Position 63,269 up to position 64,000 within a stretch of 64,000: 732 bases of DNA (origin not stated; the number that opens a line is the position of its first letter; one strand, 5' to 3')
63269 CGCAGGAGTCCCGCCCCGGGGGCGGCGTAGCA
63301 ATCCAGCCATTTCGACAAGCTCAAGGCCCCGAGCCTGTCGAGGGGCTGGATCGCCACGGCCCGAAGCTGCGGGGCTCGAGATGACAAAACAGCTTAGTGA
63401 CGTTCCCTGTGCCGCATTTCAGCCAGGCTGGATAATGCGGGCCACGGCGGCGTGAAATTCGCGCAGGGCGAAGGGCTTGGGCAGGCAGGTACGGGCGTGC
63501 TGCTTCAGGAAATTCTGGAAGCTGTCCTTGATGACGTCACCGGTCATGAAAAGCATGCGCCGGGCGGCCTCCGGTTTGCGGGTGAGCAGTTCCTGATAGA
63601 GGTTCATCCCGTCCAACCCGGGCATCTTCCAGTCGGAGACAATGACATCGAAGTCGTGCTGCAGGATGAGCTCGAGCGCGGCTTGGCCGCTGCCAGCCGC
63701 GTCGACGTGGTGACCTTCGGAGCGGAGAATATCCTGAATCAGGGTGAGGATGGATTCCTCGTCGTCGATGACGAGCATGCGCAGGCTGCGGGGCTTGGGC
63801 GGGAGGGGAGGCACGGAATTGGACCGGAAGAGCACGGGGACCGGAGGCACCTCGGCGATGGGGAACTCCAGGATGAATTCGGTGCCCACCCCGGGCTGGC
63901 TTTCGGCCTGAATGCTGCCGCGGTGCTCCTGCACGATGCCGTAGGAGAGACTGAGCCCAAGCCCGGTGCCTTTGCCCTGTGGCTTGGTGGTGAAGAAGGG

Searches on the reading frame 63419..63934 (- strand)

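Call 91: search_protein_families(library=pfam, proteins=[window:63419-63934:-], max_evalue=0.00001)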
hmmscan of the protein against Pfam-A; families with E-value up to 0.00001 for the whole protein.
window:63419-63934:- (171 aa): 1 family
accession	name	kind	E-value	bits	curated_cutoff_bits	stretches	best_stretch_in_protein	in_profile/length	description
PF00072.30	Response_reg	-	2.8e-23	82.6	30.2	1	54-164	2-110/111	Response regulator receiver domain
